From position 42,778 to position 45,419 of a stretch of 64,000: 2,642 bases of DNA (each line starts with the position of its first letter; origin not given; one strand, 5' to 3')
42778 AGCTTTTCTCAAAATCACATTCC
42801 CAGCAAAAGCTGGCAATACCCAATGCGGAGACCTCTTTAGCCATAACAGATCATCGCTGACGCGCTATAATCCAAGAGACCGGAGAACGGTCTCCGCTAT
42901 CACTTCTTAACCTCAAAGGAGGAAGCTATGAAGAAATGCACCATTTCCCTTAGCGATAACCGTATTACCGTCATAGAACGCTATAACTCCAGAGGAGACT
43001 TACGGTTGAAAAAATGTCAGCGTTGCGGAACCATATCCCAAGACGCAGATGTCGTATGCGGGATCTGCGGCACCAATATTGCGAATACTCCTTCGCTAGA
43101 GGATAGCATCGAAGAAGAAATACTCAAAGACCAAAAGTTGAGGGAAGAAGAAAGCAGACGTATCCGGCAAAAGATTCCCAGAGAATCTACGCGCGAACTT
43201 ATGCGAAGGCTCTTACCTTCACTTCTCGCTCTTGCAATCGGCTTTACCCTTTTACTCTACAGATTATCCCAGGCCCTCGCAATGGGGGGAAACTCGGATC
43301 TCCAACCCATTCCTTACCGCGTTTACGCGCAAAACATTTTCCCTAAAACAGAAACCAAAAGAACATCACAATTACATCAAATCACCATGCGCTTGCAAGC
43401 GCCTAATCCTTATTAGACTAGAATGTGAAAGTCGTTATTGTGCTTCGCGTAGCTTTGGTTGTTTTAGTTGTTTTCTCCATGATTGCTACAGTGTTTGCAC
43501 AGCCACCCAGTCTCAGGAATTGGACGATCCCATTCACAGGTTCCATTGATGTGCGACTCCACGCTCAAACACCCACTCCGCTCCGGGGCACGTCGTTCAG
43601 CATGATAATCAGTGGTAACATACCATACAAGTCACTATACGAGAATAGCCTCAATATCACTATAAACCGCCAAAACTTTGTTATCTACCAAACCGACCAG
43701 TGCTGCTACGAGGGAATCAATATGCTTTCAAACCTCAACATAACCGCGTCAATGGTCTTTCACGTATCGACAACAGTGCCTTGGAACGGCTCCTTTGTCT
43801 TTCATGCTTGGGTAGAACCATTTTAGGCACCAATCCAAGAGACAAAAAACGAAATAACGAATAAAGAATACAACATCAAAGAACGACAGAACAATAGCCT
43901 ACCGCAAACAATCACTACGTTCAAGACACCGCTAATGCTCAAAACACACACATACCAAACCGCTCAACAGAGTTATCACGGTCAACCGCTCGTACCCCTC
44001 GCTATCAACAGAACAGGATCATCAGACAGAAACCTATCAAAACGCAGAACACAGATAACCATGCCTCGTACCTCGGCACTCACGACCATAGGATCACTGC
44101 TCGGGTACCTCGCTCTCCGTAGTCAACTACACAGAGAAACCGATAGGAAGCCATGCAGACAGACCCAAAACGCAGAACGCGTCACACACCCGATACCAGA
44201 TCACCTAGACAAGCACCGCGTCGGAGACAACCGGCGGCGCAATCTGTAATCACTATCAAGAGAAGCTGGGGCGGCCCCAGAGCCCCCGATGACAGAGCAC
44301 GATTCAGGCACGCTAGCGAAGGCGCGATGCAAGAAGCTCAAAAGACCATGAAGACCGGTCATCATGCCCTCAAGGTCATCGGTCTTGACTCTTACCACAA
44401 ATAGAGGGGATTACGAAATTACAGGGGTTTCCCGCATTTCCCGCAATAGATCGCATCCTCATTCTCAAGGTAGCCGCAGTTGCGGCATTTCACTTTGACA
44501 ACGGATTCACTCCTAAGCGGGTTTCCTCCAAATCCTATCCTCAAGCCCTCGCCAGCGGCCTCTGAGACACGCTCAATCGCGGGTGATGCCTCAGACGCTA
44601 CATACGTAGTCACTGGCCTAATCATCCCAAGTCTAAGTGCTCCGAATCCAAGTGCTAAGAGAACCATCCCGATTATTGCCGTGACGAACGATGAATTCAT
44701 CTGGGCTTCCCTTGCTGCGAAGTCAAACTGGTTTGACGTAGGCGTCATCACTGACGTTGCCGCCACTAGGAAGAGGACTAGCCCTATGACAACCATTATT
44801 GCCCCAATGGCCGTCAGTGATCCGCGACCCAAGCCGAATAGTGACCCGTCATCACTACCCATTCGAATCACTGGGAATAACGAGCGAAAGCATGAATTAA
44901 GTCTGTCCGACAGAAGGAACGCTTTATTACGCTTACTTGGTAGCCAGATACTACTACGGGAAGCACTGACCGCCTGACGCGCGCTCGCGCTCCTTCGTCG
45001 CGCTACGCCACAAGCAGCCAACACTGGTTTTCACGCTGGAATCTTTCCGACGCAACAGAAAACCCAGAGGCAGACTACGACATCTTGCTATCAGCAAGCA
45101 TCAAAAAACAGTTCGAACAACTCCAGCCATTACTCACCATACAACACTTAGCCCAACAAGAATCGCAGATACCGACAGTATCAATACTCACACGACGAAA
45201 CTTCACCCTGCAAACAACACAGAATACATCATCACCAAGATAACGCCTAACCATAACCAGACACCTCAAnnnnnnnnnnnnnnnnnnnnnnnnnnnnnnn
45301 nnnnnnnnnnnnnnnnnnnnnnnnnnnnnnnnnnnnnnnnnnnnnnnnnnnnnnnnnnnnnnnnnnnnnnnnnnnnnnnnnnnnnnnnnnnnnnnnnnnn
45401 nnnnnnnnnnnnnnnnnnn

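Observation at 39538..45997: About 6.5-kb compositionally distinct island beginning at the trmI stop: frameshifted tyrosine integrase, HNH nuclease and a set of small membrane/zinc-ribbon ORFs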

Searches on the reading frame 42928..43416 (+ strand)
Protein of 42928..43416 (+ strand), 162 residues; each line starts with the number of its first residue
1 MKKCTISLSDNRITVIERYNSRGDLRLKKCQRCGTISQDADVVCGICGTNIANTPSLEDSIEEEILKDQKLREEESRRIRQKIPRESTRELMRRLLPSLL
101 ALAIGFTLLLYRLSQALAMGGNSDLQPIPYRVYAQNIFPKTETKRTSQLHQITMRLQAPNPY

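Call 6: search_protein_families(library=pfam, max_evalue=1, proteins=[window:42928-43416:+])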
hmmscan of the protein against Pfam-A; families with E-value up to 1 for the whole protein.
window:42928-43416:+ (162 aa): 8 families
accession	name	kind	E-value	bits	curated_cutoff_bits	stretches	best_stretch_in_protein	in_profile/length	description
PF13248.11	Zn_ribbon_3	-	0.00076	19.3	27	1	28-51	3-26/26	zinc-ribbon domain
PF02132.21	RecR_ZnF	-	0.0045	17.2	22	1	28-47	2-19/21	RecR, Cys4-zinc finger domain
PF12773.13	DZR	-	0.019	15.6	27.3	1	27-48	24-45/45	Double zinc ribbon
PF06827.20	zf-FPG_IleRS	-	0.081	13.2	21.3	1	28-39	2-13/30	Zinc finger found in FPG and IleRS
PF13240.11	Zn_Ribbon_1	-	0.12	12.7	25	1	29-50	1-22/23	zinc-ribbon domain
PF10080.14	FtrD-like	-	0.14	12.7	26.3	1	10-52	17-62/101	Membrane iron-sulfur containing protein FtrD-like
PF14446.12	Prok-RING_1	-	0.3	11.5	29.1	1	28-49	5-28/54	Prokaryotic RING finger family 1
PF14952.11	zf-tcix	-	0.59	10.2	31.2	1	25-37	8-20/42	Putative treble-clef, zinc-finger, Zn-binding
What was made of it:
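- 42928..43416 (+): 162-aa protein with a CxxC...CxxC zinc ribbon and one transmembrane segment, preceded by GGAGG. Weak zinc-ribbon Pfam hits, best E = 7.6e-4 (call 6).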

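Call 7: search_protein_families(library=phrogs, max_evalue=1, proteins=[window:42928-43416:+])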
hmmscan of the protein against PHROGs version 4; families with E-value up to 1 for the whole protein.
window:42928-43416:+ (162 aa): 4 families
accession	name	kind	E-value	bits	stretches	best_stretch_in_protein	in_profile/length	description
phrog_2546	-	unknown function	0.026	15.8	1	29-81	2-55/180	-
phrog_4852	-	unknown function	0.044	14.5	1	28-64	14-52/194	-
phrog_8436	-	unknown function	0.048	14.7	1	21-68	57-102/110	-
phrog_9700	-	unknown function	0.68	9.8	1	26-72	5-50/483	-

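Call 68: search_protein_families(library=ncbifam, max_evalue=0.1, proteins=[window:42928-43416:+])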
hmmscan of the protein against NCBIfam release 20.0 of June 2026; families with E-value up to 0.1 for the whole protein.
window:42928-43416:+ (162 aa): 1 family
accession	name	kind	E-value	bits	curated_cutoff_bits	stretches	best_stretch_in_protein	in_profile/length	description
NF053815.1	teico_TcaA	equivalog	0.092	11.5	550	0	28-84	2-54/463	membrane-associated protein TcaA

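Call 100: search_protein_families(library=padloc, max_evalue=0.01, proteins=[window:42928-43416:+])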
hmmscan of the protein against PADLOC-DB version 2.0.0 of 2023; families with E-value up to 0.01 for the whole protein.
window:42928-43416:+ (162 aa): 0 families

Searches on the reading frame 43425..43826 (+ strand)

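Call 6: search_protein_families(library=pfam, max_evalue=1, proteins=[window:43425-43826:+])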
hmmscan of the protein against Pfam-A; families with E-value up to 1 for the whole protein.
window:43425-43826:+ (133 aa): 1 family
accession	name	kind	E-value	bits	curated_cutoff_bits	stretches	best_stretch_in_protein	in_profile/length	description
PF08435.17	Calici_coat_C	-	0.031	14.3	25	1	106-133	189-216/230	Calicivirus coat protein C-terminal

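Call 7: search_protein_families(library=phrogs, max_evalue=1, proteins=[window:43425-43826:+])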
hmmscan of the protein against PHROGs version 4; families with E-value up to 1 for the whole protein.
window:43425-43826:+ (133 aa): 0 families

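Call 68: search_protein_families(library=ncbifam, max_evalue=0.1, proteins=[window:43425-43826:+])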
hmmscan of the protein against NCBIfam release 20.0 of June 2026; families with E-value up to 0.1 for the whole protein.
window:43425-43826:+ (133 aa): 0 families

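Call 100: search_protein_families(library=padloc, max_evalue=0.01, proteins=[window:43425-43826:+])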
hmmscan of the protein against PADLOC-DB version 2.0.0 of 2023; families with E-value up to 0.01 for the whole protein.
window:43425-43826:+ (133 aa): 0 families

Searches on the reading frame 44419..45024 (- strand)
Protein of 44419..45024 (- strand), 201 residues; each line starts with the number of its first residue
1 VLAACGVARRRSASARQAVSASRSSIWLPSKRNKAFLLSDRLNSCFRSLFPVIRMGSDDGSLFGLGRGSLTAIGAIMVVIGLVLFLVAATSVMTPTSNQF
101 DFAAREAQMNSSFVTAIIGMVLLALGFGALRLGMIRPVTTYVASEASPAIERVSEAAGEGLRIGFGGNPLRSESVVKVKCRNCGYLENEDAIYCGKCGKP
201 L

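Call 6: search_protein_families(library=pfam, max_evalue=1, proteins=[window:44419-45024:-])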
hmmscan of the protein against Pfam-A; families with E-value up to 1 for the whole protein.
window:44419-45024:- (201 aa): 11 families
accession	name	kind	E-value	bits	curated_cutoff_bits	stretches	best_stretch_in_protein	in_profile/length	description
PF13240.11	Zn_Ribbon_1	-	0.002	18.3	25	1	179-201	1-23/23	zinc-ribbon domain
PF13903.11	Claudin_2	-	0.0029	17.8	29.1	1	65-125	122-185/192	PMP-22/EMP/MP20/Claudin tight junction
PF12773.13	DZR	-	0.0048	17.5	27.3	1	178-198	25-45/45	Double zinc ribbon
PF03604.18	Zn_ribbon_RPAB4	-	0.012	15.7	24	0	178-185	18-25/32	DNA directed RNA polymerase, 7 kDa subunit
PF07556.16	DUF1538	-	0.012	15.3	22.6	1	72-122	24-72/211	Protein of unknown function (DUF1538)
PF17032.10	Zn_ribbon_15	-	0.035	15.3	28.9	1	177-198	52-73/73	zinc-ribbon family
PF13248.11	Zn_ribbon_3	-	0.037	14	27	1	177-201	2-26/26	zinc-ribbon domain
PF04123.18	DUF373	-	0.28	11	28.3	1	75-129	156-199/335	Domain of unknown function (DUF373)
PF13717.11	Zn_ribbon_4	-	0.33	11.3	30.3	1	173-185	21-33/36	zinc-ribbon domain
PF21349.2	RUBY_RBDX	-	0.37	10.7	26.5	1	179-199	2-24/30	Rubrerythrin, rubredoxin-like domain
PF24463.1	DUF7577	-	0.47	10.6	28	0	178-201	3-26/27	Domain of unknown function (DUF7577)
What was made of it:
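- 44419..45024 (-): 201-aa ORF (probably about 146 aa from an internal Met) with two transmembrane segments and a C-terminal zinc ribbon. It is an accessory insertion with host-like composition. Zinc-ribbon hits are weak (call 6).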

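Call 7: search_protein_families(library=phrogs, max_evalue=1, proteins=[window:44419-45024:-])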
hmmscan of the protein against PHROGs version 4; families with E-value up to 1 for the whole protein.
window:44419-45024:- (201 aa): 3 families
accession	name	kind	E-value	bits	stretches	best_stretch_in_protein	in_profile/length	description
phrog_11979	-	moron, auxiliary metabolic gene and host takeover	0.13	13.8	1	68-123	13-65/99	membrane protein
phrog_8436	-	unknown function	0.33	12.1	0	176-199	62-85/110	-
phrog_6586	-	unknown function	0.67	10.8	0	176-201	2-27/129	-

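Call 68: search_protein_families(library=ncbifam, max_evalue=0.1, proteins=[window:44419-45024:-])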
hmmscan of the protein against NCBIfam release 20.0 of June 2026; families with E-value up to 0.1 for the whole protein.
window:44419-45024:- (201 aa): 2 families
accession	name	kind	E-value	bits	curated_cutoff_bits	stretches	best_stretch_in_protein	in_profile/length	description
NF047902.1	MmDecMmdD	equivalog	0.06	13.6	150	0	71-140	26-98/112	methylmalonyl-CoA decarboxylase subunit delta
NF041910.1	HVO_0416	equivalog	0.061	13.2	80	1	174-198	31-55/58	HVO_0416 family zinc finger protein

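Call 100: search_protein_families(library=padloc, max_evalue=0.01, proteins=[window:44419-45024:-])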
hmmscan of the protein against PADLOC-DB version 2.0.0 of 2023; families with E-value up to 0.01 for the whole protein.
window:44419-45024:- (201 aa): 0 families

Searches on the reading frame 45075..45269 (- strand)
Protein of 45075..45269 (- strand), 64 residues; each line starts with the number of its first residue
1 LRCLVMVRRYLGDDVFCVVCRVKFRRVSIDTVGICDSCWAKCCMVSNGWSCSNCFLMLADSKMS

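Call 67: search_protein_families(library=pfam, max_evalue=0.1, proteins=[window:45075-45269:-])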
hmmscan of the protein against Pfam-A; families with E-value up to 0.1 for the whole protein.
window:45075-45269:- (64 aa): 0 families

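Call 99: search_protein_families(library=phrogs, max_evalue=0.01, proteins=[window:45075-45269:-])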
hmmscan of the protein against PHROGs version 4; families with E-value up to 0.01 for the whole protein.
window:45075-45269:- (64 aa): 0 families
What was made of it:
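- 45075..45269 (-): 64-aa Cys-rich (CxxC...CxxC) protein that overlaps the end of rep. It is conserved with Rep. No family match (calls 67, 99).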

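Call 100: search_protein_families(library=padloc, max_evalue=0.01, proteins=[window:45075-45269:-])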
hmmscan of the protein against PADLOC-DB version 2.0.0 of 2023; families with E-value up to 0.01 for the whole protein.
window:45075-45269:- (64 aa): 0 families
